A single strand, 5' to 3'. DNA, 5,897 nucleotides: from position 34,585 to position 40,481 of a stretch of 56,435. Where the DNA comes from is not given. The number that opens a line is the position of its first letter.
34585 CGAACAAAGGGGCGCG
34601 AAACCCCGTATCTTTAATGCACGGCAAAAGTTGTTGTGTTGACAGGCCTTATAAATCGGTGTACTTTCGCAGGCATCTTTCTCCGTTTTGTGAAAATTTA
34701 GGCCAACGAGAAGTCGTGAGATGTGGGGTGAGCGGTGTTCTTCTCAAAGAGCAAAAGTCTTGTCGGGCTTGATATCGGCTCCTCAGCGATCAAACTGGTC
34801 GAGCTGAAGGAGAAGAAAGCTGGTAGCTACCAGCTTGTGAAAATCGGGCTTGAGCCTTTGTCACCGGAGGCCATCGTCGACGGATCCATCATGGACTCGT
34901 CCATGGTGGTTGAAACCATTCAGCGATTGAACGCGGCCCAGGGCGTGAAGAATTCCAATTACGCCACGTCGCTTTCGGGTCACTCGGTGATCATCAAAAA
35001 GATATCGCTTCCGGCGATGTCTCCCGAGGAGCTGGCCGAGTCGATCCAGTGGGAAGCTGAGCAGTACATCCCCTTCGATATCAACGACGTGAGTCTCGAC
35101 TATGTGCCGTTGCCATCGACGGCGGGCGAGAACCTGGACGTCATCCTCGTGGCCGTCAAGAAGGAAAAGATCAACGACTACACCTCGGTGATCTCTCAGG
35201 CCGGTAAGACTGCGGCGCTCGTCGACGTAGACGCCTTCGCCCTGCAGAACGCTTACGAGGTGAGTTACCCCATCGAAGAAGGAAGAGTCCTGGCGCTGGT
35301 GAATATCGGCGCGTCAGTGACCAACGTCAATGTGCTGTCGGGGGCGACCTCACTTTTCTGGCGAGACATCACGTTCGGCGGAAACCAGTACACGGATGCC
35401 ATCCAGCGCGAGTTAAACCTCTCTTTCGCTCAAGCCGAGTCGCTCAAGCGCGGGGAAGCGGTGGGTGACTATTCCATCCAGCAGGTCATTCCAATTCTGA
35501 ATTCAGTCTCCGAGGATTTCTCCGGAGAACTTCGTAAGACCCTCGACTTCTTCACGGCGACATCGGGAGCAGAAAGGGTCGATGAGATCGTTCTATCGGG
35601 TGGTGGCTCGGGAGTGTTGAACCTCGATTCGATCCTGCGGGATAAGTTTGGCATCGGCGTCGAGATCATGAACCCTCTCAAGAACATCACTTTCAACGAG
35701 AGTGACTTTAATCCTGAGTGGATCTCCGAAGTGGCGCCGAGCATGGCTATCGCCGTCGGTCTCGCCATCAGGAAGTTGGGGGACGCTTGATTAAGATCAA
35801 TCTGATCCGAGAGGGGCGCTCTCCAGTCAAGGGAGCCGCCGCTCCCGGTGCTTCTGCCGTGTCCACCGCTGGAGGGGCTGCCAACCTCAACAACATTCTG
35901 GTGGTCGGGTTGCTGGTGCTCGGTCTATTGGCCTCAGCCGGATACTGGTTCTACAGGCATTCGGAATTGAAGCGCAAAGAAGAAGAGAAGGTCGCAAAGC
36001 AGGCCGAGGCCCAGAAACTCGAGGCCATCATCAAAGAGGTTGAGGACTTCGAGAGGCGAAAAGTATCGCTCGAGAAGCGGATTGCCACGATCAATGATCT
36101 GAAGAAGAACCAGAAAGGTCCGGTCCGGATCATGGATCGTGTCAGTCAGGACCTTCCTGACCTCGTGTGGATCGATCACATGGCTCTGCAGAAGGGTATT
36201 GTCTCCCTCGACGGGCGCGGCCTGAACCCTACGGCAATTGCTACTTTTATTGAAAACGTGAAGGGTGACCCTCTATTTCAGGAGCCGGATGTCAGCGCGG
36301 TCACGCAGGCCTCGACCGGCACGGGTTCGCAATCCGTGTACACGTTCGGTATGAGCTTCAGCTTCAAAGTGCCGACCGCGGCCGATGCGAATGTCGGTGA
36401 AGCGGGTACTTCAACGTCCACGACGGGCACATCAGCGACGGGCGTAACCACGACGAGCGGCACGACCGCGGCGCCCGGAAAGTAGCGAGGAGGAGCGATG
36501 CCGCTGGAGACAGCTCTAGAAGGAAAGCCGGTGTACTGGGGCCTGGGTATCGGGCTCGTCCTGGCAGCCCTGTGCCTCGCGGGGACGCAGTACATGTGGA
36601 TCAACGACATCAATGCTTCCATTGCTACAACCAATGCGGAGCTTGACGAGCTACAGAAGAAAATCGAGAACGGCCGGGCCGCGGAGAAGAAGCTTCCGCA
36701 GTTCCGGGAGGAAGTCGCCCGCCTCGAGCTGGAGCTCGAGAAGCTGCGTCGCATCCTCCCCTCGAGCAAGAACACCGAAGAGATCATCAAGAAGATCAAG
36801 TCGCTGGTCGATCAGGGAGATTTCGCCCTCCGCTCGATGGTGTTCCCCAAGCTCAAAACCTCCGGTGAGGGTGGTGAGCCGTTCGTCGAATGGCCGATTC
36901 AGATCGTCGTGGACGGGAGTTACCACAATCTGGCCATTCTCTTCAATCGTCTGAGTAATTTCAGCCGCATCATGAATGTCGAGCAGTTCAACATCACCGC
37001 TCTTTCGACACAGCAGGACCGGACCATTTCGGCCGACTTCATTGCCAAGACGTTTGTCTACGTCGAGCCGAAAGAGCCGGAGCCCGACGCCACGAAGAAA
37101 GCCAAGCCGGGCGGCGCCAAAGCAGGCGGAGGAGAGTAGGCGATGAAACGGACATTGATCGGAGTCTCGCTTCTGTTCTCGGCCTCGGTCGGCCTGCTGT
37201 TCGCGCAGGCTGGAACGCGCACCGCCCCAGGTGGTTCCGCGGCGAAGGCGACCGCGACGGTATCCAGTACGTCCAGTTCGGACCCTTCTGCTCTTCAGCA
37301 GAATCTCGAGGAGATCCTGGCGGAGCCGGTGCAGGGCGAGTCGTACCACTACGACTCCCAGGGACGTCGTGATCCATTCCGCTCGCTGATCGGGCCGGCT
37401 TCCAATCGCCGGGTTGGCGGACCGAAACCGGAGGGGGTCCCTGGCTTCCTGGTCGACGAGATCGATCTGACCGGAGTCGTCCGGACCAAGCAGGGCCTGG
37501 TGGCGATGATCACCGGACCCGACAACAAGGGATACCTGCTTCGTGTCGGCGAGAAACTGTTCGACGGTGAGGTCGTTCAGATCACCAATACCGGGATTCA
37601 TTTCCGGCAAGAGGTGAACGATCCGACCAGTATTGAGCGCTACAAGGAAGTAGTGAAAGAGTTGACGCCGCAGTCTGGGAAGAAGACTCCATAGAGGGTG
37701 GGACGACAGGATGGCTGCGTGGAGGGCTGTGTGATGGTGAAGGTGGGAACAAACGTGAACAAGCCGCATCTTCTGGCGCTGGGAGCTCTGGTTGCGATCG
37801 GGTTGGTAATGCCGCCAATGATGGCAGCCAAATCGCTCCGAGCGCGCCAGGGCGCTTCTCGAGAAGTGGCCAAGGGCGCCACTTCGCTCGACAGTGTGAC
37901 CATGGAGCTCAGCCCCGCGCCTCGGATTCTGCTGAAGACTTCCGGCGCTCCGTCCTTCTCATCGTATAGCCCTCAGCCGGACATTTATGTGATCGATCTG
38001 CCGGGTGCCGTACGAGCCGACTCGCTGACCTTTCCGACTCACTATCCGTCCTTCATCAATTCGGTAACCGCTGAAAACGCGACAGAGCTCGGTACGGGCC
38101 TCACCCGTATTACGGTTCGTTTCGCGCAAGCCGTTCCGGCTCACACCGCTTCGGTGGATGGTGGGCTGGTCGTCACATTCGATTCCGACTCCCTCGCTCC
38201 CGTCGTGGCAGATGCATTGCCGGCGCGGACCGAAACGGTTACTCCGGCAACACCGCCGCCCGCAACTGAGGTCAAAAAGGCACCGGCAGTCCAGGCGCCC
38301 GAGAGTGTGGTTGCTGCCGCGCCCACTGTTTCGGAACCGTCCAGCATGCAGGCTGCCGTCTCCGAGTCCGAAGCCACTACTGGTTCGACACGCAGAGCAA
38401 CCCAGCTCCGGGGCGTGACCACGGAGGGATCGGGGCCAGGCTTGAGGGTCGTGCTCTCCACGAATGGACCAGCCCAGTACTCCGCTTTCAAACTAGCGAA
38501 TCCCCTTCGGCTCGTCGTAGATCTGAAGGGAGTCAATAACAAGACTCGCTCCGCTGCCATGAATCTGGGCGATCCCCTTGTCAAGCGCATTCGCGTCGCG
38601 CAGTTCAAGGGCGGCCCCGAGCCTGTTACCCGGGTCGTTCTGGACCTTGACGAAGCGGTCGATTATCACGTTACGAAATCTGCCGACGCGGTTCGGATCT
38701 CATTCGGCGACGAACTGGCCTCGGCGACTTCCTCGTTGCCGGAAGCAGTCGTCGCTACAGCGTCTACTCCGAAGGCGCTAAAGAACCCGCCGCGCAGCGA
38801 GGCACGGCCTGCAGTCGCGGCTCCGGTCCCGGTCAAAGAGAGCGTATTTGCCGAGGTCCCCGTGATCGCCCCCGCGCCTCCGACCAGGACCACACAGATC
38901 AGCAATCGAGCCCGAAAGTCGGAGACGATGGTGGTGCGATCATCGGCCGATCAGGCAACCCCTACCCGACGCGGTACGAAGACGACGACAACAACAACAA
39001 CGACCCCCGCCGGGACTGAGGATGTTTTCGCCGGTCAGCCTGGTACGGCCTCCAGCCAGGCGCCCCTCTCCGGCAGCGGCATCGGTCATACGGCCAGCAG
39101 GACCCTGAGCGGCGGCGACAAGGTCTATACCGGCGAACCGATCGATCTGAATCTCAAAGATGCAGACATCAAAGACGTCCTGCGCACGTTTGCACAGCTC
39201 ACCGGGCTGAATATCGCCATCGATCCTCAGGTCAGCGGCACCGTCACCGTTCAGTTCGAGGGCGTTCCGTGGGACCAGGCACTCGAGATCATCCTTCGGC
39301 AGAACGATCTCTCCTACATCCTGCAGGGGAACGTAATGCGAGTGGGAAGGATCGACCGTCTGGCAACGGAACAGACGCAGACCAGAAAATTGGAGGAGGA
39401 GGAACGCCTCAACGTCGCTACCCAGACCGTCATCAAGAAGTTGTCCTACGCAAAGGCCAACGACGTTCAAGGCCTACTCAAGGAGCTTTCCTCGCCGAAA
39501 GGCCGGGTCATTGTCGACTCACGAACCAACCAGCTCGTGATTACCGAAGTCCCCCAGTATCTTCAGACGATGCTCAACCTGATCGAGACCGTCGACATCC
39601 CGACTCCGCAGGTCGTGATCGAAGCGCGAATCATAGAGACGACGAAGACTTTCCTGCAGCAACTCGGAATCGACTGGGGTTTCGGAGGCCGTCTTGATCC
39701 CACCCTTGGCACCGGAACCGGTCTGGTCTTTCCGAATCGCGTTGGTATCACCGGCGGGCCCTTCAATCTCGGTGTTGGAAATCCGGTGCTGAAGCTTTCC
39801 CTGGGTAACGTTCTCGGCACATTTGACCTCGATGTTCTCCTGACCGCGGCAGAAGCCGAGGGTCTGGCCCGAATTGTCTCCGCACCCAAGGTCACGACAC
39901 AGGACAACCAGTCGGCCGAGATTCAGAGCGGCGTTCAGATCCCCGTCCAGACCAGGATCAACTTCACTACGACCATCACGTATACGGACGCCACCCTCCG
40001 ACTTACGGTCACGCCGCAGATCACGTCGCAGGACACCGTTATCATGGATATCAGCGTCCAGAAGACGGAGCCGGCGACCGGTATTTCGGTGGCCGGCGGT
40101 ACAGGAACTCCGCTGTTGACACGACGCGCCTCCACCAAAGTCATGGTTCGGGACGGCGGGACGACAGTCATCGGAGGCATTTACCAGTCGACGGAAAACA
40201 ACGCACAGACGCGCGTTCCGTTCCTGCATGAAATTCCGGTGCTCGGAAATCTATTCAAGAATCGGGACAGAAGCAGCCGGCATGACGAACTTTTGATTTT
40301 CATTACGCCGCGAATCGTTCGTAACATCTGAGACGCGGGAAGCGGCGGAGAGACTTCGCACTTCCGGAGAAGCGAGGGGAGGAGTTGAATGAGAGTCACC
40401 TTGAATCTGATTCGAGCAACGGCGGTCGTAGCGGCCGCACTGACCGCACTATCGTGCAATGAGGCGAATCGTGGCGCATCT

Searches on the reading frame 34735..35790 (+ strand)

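Call 24: search_protein_families(library=pfam, proteins=[window:34735-35790:+], max_evalue=0.01)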
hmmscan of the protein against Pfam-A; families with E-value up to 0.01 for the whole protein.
window:34735-35790:+ (351 aa): 4 families
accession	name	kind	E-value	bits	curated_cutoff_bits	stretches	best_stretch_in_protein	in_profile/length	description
PF11104.14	PilM_2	-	6.6e-73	246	27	1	11-347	1-339/340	Type IV pilus assembly protein PilM;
PF14450.12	FtsA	-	9.8e-11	42.5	31.8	1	187-320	1-114/127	Cell division protein FtsA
PF05134.19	T2SSL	-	2.1e-06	27.7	25.5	1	80-170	53-138/231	Type II secretion system (T2SS), protein L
PF06723.19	MreB_Mbl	-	1.1e-05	24.9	27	0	169-225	130-186/327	MreB/Mbl protein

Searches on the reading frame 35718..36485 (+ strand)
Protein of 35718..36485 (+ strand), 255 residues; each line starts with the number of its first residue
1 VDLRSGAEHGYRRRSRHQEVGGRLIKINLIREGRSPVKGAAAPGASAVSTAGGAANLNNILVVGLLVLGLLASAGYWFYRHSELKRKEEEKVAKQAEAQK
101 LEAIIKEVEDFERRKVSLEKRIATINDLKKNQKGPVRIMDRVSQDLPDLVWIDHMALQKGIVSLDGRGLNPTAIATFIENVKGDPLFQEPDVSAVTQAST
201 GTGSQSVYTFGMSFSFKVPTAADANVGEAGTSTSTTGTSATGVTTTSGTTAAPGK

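Call 24: search_protein_families(library=pfam, proteins=[window:35718-36485:+], max_evalue=0.01)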
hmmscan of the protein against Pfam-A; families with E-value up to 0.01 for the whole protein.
window:35718-36485:+ (255 aa): 1 family
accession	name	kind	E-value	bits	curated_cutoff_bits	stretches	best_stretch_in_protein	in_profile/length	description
PF05137.18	PilN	-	8.6e-12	45.4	22.8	1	138-215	2-77/78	Fimbrial assembly protein (PilN)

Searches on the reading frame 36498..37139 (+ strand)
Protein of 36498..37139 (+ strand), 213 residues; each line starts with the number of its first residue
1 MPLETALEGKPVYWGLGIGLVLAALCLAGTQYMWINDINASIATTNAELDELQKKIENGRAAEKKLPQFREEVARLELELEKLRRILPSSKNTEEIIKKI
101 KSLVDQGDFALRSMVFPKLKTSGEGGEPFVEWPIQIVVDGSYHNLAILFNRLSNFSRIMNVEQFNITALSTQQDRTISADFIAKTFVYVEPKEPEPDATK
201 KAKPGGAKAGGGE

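Call 24: search_protein_families(library=pfam, proteins=[window:36498-37139:+], max_evalue=0.01)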
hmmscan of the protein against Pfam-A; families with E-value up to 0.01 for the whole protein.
window:36498-37139:+ (213 aa): 5 families
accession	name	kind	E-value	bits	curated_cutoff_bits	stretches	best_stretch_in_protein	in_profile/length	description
PF04350.18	PilO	-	1.8e-22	80.5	22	1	43-189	2-144/145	Pilus assembly protein, PilO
PF21007.2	FBF1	-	0.00021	20.4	45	1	45-106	406-465/524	Fas-binding factor 1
PF21774.3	NagJ_C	-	0.0032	18.6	28.3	1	46-115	3-74/114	Hyaluronidase post-catalytic domain-like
PF09762.14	CCDC93_CC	-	0.0043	16.6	30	1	42-108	145-214/429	CCDC93 coiled-coil domain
PF10741.14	T2SSM_b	-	0.0098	16.2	21.7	0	95-177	18-96/111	Type II secretion system (T2SS), protein M subtype b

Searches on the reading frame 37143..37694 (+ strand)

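Call 24: search_protein_families(library=pfam, proteins=[window:37143-37694:+], max_evalue=0.01)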
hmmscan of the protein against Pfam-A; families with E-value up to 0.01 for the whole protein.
window:37143-37694:+ (183 aa): 1 family
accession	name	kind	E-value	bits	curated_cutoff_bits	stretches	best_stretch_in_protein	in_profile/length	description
PF04351.19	PilP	-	1.7e-07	31.7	25.6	1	57-161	18-133/146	Pilus assembly protein, PilP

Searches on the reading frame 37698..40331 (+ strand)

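Call 24: search_protein_families(library=pfam, proteins=[window:37698-40331:+], max_evalue=0.01)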
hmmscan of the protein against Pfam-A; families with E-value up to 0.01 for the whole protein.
window:37698-40331:+ (877 aa): 6 families
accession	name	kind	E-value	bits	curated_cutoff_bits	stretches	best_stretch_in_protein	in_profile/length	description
PF00263.26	Secretin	-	9.3e-48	162.4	27.5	1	717-875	1-169/169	Bacterial type II and III secretion system protein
PF11741.13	AMIN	-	1.7e-18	67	20.5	1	247-333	9-98/101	AMIN domain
PF03958.22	Secretin_N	-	1.2e-12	48.3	28.2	1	581-638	5-69/69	Bacterial type II/III secretion system short domain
PF07660.19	STN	-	8.5e-11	41.9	28.4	1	504-551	1-51/52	Secretin and TonB N terminus short domain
PF21305.2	type_II_gspD_N0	-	5.2e-10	39.5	27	1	484-548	1-70/71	GspD-like, N0 domain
PF24837.1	AMIN-like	-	0.0032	18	27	0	220-276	72-127/129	AMIN-like domain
